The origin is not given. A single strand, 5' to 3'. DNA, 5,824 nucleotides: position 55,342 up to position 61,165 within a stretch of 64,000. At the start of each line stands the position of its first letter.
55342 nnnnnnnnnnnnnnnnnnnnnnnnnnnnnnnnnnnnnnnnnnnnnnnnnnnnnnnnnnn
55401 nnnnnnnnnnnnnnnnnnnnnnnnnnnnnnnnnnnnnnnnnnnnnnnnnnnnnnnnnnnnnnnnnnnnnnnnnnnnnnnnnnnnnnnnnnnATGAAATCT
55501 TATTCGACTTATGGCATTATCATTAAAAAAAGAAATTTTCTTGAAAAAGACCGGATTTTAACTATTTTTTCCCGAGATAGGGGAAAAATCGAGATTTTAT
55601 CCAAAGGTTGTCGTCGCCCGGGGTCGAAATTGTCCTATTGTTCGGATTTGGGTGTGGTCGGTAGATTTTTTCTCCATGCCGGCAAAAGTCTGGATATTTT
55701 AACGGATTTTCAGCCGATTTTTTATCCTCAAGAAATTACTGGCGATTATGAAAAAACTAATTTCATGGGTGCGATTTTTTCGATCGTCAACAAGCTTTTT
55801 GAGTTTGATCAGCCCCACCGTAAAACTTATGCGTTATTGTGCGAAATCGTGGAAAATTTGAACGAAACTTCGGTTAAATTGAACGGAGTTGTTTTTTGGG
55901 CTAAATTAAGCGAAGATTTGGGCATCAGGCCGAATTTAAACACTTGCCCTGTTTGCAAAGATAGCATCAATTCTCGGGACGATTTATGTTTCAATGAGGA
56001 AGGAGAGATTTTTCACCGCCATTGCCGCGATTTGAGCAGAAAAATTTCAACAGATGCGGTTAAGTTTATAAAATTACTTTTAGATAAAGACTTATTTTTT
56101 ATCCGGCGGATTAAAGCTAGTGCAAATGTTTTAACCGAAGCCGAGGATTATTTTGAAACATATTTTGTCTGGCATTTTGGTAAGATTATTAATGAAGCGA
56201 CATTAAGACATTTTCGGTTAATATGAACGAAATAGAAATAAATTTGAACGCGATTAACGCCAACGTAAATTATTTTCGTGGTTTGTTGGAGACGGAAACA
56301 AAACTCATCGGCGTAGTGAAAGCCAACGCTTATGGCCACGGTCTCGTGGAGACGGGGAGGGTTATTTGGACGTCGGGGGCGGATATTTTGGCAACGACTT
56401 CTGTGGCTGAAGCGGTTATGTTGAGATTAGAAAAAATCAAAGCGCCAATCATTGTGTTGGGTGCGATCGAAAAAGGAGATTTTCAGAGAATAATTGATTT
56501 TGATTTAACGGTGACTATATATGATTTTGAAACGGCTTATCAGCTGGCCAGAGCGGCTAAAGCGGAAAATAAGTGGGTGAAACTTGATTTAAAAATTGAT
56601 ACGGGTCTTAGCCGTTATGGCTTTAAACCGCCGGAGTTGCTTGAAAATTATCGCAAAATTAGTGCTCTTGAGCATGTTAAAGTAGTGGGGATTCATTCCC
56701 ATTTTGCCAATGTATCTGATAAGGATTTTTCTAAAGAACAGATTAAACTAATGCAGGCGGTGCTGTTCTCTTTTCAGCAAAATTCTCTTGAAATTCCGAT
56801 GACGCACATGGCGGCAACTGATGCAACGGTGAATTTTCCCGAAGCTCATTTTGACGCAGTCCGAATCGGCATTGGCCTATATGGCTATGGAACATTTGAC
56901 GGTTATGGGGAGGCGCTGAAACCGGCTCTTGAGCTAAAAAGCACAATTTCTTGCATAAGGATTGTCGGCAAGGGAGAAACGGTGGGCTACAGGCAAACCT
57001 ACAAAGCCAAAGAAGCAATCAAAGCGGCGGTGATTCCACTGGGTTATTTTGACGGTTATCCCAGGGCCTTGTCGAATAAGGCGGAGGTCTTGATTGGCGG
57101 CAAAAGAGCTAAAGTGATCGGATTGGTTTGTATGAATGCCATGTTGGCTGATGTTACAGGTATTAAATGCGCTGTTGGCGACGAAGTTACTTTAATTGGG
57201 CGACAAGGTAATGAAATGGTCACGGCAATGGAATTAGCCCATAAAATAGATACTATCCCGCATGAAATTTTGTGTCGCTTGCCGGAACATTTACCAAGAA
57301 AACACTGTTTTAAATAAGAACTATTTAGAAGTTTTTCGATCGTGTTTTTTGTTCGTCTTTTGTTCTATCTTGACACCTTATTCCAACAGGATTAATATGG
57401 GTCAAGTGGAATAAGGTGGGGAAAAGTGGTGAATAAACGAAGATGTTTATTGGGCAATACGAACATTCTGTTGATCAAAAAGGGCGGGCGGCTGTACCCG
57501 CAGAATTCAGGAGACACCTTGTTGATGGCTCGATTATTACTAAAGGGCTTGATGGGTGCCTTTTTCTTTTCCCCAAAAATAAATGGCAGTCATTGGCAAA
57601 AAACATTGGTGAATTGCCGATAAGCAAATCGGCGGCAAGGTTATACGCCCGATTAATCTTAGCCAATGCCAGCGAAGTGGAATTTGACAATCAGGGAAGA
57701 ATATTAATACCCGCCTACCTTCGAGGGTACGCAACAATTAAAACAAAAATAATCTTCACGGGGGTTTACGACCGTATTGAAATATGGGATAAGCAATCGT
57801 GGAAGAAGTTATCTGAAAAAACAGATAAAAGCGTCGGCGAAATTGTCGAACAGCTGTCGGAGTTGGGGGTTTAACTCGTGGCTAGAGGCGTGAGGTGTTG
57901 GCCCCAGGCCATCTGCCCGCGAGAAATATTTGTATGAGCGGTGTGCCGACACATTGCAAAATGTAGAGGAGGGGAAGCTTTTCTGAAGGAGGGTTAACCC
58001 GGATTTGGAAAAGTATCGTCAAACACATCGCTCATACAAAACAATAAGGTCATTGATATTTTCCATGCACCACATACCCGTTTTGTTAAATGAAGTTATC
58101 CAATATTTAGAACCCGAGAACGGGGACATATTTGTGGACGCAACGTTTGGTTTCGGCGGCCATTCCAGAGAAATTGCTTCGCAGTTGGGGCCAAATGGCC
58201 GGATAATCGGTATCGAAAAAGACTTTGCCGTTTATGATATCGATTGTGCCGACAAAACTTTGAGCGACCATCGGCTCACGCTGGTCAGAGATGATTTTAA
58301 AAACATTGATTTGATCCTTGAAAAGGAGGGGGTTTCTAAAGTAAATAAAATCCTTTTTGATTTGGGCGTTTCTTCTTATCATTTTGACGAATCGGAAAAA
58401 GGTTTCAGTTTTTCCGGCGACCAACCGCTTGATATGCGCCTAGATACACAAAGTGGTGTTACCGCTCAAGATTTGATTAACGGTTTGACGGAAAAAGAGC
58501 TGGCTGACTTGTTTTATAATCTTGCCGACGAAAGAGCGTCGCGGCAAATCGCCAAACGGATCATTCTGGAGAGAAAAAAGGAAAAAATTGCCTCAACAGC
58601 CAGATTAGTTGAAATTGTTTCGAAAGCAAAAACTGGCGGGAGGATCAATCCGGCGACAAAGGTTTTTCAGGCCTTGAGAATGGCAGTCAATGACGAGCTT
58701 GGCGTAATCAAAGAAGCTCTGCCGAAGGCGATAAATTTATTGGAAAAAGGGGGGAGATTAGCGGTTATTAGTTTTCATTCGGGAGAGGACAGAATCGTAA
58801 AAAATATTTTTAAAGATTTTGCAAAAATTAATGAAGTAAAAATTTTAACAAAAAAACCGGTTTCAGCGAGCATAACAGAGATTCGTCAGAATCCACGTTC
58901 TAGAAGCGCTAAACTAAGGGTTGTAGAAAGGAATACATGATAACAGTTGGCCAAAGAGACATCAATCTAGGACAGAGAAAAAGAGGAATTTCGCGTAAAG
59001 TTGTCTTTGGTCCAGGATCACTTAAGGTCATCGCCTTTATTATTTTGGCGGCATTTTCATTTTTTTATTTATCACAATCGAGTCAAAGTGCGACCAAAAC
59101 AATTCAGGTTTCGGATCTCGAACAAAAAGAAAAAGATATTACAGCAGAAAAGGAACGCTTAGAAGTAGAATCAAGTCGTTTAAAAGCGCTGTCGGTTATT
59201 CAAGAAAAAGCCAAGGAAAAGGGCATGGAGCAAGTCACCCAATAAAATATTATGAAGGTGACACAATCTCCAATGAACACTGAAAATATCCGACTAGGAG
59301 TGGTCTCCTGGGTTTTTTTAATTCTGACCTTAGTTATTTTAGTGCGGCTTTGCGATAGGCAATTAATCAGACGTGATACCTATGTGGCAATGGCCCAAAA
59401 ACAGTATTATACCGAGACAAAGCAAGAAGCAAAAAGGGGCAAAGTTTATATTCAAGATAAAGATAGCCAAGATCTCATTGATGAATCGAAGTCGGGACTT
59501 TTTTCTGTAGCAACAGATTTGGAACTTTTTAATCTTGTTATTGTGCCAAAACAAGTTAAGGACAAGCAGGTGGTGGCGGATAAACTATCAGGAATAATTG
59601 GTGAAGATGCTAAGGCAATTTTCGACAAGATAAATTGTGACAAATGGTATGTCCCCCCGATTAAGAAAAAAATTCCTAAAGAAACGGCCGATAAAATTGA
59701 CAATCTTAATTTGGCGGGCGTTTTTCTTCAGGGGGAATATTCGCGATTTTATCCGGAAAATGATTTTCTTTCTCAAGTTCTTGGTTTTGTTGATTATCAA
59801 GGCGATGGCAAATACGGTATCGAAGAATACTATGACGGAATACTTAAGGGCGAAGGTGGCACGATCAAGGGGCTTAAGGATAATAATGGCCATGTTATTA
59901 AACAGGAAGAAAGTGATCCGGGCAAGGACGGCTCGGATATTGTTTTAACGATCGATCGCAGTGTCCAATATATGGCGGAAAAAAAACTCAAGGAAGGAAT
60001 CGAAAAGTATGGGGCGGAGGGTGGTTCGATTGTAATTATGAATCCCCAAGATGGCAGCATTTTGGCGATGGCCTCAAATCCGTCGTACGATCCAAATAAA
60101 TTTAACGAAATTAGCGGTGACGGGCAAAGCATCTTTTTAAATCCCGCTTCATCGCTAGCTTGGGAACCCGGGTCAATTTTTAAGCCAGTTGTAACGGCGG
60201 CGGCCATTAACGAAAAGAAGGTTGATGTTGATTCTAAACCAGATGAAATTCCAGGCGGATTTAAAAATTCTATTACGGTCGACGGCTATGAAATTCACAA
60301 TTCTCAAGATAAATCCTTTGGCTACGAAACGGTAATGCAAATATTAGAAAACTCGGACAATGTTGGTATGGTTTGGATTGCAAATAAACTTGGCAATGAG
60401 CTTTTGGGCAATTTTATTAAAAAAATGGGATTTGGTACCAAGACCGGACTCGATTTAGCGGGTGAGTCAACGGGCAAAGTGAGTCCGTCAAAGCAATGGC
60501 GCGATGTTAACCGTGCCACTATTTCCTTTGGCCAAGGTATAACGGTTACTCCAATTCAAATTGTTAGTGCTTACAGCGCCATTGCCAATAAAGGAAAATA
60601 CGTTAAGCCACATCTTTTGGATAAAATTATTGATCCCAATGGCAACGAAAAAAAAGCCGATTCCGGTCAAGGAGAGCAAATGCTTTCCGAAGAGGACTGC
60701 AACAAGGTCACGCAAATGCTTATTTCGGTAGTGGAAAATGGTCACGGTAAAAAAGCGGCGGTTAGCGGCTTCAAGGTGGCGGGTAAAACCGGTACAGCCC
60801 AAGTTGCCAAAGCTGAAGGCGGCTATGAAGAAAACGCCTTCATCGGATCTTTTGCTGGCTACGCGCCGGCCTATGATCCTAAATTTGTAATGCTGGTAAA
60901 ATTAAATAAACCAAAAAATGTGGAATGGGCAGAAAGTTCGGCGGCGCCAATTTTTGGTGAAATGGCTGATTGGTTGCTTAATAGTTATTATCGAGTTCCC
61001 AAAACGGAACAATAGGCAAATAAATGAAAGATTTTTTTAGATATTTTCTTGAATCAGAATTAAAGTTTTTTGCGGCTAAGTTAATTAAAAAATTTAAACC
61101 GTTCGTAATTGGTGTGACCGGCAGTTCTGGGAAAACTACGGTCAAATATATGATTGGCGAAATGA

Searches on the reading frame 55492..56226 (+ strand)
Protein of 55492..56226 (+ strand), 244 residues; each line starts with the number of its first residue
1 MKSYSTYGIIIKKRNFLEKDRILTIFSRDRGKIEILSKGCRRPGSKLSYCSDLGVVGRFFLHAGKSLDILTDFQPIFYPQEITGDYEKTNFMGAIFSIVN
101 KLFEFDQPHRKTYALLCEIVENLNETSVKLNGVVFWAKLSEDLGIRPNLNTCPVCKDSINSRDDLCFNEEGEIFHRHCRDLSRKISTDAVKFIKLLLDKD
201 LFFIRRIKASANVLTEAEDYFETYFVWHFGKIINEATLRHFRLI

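Call 20: search_protein_families(library=pfam, proteins=[window:55492-56226:+], max_evalue=0.001)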
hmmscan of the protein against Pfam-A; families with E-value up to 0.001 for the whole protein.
window:55492-56226:+ (244 aa): 2 families
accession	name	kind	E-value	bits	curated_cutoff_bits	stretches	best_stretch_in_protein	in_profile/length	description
PF02565.21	RecO_C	-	2.9e-17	63.3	22.1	1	85-231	3-151/157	Recombination protein O C terminal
PF11967.14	RecO_N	-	5e-16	58.9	27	1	1-76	1-77/80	Recombination protein O N terminal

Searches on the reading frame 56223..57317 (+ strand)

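Call 20: search_protein_families(library=pfam, proteins=[window:56223-57317:+], max_evalue=0.001)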
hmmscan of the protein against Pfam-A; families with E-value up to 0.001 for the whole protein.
window:56223-57317:+ (364 aa): 2 families
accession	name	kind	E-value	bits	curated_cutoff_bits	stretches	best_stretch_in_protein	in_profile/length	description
PF01168.26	Ala_racemase_N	-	1.9e-56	191.7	24.1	1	6-222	1-218/220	Alanine racemase, N-terminal domain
PF00842.27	Ala_racemase_C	-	4.8e-40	136.5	25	1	235-360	1-126/127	Alanine racemase, C-terminal domain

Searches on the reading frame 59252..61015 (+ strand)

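Call 20: search_protein_families(library=pfam, proteins=[window:59252-61015:+], max_evalue=0.001)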
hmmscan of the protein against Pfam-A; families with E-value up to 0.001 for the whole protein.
window:59252-61015:+ (587 aa): 3 families
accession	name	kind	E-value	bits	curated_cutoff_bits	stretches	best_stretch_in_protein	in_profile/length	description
PF00905.27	Transpeptidase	-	2.9e-80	270.1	22.1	1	258-571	1-297/299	Penicillin binding protein transpeptidase domain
PF03717.20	PBP_dimer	-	9.3e-12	46.2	24.4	1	86-218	17-178/180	Penicillin-binding Protein dimerisation domain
PF21922.1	PBP_dimer_2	-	0.00075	20.2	27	0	162-201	22-60/83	Penicillin binding protein A dimerisation domain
